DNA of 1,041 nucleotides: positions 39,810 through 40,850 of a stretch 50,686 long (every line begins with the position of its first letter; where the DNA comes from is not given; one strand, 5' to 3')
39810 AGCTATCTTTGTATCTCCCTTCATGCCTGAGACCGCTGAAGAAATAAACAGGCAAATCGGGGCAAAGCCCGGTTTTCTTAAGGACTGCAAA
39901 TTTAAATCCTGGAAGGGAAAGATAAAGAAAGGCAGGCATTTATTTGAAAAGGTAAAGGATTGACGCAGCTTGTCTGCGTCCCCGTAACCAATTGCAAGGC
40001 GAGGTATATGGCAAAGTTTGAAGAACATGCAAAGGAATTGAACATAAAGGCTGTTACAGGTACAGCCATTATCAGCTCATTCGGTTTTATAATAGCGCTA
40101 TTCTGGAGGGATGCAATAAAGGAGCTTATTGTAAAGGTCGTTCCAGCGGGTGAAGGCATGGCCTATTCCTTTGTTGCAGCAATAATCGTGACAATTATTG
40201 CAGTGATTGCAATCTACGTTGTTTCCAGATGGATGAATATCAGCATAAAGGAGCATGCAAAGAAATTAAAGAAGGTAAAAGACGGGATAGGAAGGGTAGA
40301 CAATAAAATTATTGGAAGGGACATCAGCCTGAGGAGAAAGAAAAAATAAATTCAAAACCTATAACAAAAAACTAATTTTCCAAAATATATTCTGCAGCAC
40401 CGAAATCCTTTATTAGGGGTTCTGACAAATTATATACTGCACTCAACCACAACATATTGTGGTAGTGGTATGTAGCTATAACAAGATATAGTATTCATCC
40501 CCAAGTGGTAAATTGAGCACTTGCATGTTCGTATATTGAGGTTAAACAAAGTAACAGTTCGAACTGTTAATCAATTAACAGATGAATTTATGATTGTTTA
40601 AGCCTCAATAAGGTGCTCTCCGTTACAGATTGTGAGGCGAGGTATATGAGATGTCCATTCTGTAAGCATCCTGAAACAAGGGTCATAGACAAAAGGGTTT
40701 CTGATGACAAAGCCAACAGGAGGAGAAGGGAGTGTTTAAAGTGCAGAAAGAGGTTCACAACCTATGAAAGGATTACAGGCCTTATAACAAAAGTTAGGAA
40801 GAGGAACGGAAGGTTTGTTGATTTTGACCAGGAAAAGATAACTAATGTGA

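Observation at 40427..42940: Class III ribonucleotide reductase fused to an NrdR-type zinc ribbon, behind tandem NrdR-box-like operators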

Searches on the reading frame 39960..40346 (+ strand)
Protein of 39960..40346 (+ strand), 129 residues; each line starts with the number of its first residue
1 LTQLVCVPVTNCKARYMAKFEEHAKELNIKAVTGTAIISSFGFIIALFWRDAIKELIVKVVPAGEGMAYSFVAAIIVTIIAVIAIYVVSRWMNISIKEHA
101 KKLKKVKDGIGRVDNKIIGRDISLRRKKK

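Call 72: search_protein_families(library=pfam, proteins=[window:39960-40346:+], max_evalue=0.0001)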
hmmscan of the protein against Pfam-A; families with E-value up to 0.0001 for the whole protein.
window:39960-40346:+ (129 aa): 1 family
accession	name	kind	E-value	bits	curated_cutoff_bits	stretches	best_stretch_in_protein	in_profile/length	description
PF18898.5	DUF5654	-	1e-17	64.3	23.8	1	35-93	11-69/71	Family of unknown function (DUF5654)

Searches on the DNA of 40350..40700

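Call 68: search_rna_families(source=window, start=40350, end=40700, threshold=evalue, max_evalue=1)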
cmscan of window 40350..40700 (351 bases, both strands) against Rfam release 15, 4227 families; matches with E-value up to 1: 0.
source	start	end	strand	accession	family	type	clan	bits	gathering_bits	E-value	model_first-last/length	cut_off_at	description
